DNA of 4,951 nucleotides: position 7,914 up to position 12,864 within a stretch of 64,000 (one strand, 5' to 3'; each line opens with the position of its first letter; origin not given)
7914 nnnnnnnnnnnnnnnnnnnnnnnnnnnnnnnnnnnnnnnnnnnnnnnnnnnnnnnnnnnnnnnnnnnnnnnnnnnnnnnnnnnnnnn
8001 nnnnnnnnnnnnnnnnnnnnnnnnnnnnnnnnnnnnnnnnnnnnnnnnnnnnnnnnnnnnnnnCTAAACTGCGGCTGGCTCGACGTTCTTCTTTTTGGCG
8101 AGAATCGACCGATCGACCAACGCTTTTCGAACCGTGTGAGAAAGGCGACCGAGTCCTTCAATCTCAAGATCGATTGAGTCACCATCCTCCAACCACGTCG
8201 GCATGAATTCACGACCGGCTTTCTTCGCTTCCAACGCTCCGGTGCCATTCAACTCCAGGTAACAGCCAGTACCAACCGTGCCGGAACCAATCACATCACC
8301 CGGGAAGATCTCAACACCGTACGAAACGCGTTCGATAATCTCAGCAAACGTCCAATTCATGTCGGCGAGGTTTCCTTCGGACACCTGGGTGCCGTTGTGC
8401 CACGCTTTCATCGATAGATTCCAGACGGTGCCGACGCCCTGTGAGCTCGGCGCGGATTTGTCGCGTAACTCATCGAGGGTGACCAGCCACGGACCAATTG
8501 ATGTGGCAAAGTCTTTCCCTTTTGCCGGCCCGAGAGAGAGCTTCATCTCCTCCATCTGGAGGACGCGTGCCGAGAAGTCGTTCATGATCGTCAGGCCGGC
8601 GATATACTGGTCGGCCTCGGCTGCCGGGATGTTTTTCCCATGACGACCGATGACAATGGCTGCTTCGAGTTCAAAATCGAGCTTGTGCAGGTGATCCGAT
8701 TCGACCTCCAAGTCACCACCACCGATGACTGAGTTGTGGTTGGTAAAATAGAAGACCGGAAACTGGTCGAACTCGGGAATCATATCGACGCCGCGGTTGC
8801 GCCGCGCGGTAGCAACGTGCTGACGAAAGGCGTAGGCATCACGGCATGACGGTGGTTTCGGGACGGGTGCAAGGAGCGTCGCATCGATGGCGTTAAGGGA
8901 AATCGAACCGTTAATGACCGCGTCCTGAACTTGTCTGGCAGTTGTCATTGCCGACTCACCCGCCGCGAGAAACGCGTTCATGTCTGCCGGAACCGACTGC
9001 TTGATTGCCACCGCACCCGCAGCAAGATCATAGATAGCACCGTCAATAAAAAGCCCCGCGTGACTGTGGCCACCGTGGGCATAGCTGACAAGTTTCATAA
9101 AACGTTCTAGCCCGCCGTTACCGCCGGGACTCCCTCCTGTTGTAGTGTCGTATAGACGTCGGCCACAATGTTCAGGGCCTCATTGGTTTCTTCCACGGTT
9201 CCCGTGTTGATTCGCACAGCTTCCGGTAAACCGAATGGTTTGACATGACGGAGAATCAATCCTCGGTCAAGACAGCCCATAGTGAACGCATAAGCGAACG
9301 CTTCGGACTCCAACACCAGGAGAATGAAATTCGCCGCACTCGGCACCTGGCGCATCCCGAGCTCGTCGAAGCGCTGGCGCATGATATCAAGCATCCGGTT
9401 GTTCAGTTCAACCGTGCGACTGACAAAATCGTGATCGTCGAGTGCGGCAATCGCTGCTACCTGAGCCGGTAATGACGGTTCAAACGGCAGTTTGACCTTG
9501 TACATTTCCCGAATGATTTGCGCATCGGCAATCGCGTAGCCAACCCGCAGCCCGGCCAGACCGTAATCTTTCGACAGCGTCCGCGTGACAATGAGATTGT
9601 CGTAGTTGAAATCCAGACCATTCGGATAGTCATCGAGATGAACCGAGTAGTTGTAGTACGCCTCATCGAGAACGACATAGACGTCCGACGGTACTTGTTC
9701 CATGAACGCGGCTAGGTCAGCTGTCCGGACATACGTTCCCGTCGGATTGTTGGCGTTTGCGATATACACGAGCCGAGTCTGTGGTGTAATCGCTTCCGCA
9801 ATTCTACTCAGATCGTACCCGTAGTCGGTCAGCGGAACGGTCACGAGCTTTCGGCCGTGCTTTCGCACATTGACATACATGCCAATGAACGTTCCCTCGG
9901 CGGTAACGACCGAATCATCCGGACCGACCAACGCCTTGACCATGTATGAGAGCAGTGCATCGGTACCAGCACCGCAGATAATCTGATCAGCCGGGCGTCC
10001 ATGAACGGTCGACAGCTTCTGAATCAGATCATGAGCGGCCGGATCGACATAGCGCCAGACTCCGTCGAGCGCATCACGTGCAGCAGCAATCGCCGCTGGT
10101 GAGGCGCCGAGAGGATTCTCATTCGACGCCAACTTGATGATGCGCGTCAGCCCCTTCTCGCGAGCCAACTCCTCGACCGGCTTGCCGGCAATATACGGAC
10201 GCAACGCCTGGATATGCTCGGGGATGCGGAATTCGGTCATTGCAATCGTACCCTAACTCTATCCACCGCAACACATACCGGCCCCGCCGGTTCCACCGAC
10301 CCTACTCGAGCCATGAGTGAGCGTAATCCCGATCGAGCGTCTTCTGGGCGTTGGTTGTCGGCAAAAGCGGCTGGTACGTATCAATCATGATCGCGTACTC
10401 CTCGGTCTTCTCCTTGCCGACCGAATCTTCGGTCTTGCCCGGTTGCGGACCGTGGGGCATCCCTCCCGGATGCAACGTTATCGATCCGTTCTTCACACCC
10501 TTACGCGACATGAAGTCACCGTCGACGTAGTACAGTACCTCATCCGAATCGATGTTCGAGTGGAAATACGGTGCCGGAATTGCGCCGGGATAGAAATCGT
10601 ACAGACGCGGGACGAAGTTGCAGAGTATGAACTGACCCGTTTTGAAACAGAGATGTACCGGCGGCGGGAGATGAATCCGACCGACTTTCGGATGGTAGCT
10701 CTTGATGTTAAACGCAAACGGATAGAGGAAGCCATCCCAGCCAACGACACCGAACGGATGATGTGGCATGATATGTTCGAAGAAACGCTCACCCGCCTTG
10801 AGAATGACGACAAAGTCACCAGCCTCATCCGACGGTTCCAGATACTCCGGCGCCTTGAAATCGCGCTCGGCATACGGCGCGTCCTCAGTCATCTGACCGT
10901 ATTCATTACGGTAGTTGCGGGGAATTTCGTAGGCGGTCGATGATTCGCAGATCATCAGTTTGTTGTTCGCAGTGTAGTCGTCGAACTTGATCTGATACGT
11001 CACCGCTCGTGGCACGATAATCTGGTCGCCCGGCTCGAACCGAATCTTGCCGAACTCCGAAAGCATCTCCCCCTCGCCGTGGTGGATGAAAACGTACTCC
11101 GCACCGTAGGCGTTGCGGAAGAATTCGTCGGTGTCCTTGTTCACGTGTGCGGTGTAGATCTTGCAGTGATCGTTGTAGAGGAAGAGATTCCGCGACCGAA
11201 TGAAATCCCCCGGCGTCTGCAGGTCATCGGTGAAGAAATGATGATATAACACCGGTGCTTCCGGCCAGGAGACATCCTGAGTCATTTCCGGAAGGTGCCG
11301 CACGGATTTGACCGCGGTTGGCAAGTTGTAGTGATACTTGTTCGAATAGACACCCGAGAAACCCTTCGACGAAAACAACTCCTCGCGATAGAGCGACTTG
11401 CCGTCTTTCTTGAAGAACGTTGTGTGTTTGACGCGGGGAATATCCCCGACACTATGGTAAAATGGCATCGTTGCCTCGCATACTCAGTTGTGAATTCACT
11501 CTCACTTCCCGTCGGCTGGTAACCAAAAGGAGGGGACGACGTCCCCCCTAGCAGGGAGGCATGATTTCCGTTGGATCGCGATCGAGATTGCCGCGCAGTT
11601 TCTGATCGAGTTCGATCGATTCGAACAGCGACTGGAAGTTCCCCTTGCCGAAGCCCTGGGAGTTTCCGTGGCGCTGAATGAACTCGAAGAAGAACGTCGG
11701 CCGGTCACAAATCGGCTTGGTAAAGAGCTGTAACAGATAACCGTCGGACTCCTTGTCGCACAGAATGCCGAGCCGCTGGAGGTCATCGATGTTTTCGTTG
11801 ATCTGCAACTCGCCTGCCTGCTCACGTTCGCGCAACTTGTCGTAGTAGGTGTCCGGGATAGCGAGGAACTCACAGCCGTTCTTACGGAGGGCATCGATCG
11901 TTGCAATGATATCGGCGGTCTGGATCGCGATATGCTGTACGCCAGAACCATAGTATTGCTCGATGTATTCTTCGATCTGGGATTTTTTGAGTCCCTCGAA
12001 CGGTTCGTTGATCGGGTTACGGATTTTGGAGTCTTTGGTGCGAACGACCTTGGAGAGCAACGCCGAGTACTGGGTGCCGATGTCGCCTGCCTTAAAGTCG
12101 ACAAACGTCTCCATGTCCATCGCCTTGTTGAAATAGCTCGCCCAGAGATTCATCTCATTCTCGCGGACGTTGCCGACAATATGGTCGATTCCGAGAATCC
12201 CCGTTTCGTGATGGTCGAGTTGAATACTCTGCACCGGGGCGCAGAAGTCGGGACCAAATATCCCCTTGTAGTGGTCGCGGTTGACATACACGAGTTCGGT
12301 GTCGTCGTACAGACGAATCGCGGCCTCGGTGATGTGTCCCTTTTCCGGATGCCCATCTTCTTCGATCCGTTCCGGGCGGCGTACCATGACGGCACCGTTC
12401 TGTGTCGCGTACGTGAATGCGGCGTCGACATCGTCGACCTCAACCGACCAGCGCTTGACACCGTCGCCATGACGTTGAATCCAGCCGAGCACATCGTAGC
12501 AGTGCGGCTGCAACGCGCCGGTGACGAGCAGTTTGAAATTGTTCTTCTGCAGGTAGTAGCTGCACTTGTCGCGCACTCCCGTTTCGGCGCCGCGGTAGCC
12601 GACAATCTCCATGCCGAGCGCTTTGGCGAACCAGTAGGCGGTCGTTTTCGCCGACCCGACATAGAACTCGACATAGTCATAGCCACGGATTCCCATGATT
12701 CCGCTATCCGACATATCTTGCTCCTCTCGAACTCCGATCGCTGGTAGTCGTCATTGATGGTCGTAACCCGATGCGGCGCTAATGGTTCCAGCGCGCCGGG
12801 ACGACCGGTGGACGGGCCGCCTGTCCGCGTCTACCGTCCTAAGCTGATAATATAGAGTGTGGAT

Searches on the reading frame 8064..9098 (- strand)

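Call 118: search_protein_families(library=ncbifam, proteins=[window:8064-9098:-], max_evalue=0.00001)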
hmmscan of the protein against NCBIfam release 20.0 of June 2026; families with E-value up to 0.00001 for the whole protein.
window:8064-9098:- (344 aa): 6 families
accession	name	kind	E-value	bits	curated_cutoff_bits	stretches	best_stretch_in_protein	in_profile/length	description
TIGR02303.1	HpaG-C-term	equivalog_domain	3e-23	82.6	276.4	1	112-274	65-215/245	4-hydroxyphenylacetate degradation bifunctional isomerase/decarboxylase, C-terminal subunit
TIGR01266.1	fum_ac_acetase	equivalog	1.3e-22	80.3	375.3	1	138-312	195-397/420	fumarylacetoacetase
NF053535.1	DhyDRhmHlse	equivalog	1.7e-22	80.1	500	1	114-323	95-278/284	2,4-didehydro-3-deoxy-L-rhamnonate hydrolase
NF009399.0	PRK12764.1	equivalog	2.9e-13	49.7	444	1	112-275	43-193/501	fumarylacetoacetate hydrolase family protein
NF011750.0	PRK15203.1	equivalog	1.3e-12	47.3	811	1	113-275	246-396/429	4-hydroxyphenylacetate degradation bifunctional isomerase/decarboxylase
TIGR02305.1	HpaG-N-term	equivalog_domain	5.1e-11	42.5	228.65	1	113-280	32-184/205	4-hydroxyphenylacetate degradation bifunctional isomerase/decarboxylase, N-terminal subunit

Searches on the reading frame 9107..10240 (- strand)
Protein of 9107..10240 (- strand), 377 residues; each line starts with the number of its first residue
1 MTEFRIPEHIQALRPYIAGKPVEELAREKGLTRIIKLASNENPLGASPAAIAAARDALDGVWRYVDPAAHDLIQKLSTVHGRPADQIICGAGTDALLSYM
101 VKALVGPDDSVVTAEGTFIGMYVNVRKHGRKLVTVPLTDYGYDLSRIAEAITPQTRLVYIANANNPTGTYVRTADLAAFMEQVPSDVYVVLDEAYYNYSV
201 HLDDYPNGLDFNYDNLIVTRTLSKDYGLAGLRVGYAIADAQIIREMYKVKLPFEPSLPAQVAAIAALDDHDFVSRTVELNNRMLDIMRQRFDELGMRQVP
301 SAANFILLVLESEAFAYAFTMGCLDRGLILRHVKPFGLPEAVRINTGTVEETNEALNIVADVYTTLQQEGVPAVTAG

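Call 118: search_protein_families(library=ncbifam, proteins=[window:9107-10240:-], max_evalue=0.00001)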
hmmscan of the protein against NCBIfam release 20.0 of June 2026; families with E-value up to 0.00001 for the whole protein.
window:9107-10240:- (377 aa): 63 families (the best 25 are shown)
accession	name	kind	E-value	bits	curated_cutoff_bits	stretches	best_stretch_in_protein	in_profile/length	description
TIGR01141.1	hisC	equivalog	3.2e-86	289.4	276.55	1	8-361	2-348/349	histidinol-phosphate transaminase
NF002878.0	PRK03321.1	subfamily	3e-76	256.4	374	1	6-362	5-348/352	histidinol-phosphate transaminase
NF003496.0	PRK05166.1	equivalog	5.2e-72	242.7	540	1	7-360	11-367/373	histidinol-phosphate transaminase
NF006014.0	PRK08153.1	equivalog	4e-65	220.1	510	1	22-354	23-355/370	pyridoxal phosphate-dependent aminotransferase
NF006580.0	PRK09105.1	subfamily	1.7e-48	165.4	444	1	32-362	46-370/375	pyridoxal phosphate-dependent aminotransferase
TIGR01140.1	L_thr_O3P_dcar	equivalog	2.7e-45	154.9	290.55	1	33-352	18-323/331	threonine-phosphate decarboxylase CobD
NF002877.0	PRK03317.1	equivalog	1.3e-43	149.3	409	1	35-365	34-369/374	histidinol-phosphate transaminase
NF002726.0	PRK02610.1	equivalog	4.1e-38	131.3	391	1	83-363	90-369/374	histidinol-phosphate transaminase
NF051461.1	pyoverd_PtaA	equivalog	6e-38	130.5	500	1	30-316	32-316/359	pyoverdine biosynthesis transaminase PtaA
NF041364.1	GntC_guanitoxin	equivalog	2.9e-33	115.2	415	1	84-324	60-314/356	guanitoxin biosynthesis PLP-dependent (S)-gamma-hydroxy-L-arginine cyclodehydratase GntC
NF006225.0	PRK08354.1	equivalog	4.9e-24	85.3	288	1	75-362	54-315/318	putative aminotransferase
NF053748.1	bifunc_CobBC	exception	1.5e-23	83.1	950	1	54-310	502-750/797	bifunctional hydrogenobyrinic acid a,c-diamide synthase/histidinol phosphate aminotransferase CobBC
NF005915.1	PRK07908.1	equivalog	2.2e-23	83.2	360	1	55-313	35-286/332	Rv2231c family histidinol phosphate aminotransferase CobC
NF005305.0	PRK06836.1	equivalog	8.7e-23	81.2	376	1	84-345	98-372/396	pyridoxal phosphate-dependent aminotransferase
NF004770.0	PRK06108.1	subfamily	9.9e-23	80.6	422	1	78-302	88-327/396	pyridoxal phosphate-dependent aminotransferase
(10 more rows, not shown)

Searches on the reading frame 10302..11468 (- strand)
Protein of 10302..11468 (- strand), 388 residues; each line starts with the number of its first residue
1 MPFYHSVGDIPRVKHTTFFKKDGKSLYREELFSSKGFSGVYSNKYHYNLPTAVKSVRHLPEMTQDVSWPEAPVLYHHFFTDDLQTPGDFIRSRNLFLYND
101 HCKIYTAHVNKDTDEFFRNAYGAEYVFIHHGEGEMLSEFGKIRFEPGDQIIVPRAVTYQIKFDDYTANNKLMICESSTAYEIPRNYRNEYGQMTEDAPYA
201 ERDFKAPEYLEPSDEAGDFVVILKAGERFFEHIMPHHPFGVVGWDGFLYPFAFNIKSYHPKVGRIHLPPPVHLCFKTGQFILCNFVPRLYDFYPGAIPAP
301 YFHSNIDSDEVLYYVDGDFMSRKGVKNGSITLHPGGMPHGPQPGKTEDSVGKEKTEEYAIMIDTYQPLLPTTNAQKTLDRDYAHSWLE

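Call 12: search_protein_families(library=pfam, proteins=[window:10302-11468:-], max_evalue=0.001)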
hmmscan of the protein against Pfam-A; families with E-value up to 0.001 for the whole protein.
window:10302-11468:- (388 aa): 2 families
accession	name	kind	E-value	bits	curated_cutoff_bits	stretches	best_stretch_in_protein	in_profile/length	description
PF20510.4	HgmA_N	-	1.7e-13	50.9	20.2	1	103-254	126-272/273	Homogentisate 1,2-dioxygenase N-terminal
PF04209.19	HgmA_C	-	0.00018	21.8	21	1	298-386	51-146/153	Homogentisate 1,2-dioxygenase C-terminal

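Call 118: search_protein_families(library=ncbifam, proteins=[window:10302-11468:-], max_evalue=0.00001)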
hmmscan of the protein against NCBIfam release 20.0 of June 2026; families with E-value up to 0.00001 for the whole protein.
window:10302-11468:- (388 aa): 1 family
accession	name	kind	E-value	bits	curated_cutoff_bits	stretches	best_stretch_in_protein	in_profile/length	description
TIGR01015.1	hmgA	equivalog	5.1e-18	65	510.75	1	104-386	129-422/429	homogentisate 1,2-dioxygenase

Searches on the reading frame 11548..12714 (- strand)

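Call 12: search_protein_families(library=pfam, proteins=[window:11548-12714:-], max_evalue=0.001)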
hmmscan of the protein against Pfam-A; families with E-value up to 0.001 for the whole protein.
window:11548-12714:- (388 aa): 3 families
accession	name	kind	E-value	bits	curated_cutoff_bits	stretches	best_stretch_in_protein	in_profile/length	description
PF00903.31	Glyoxalase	-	2.1e-12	48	20.6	1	176-296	2-108/121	Glyoxalase/Bleomycin resistance protein/Dioxygenase superfamily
PF13669.12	Glyoxalase_4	-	8.5e-09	36.1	27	0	16-122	4-105/109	Glyoxalase/Bleomycin resistance protein/Dioxygenase superfamily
PF13468.12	Glyoxalase_3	-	0.00092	19.7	25.1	0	254-282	73-101/176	Glyoxalase-like domain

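Call 118: search_protein_families(library=ncbifam, proteins=[window:11548-12714:-], max_evalue=0.00001)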
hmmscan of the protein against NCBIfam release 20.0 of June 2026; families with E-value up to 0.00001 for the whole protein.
window:11548-12714:- (388 aa): 3 families
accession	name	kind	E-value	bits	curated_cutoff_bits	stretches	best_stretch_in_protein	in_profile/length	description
TIGR01263.1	4HPPD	equivalog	3.3e-110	368.9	277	1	11-377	2-353/353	4-hydroxyphenylpyruvate dioxygenase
NF042435.1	DhshikDhtase_QuiC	equivalog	2.8e-22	78.9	1200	1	10-360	295-616/635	3-dehydroshikimate dehydratase QuiC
TIGR03081.1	metmalonyl_epim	equivalog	6e-10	39.8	114.95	0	243-284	58-99/129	methylmalonyl-CoA epimerase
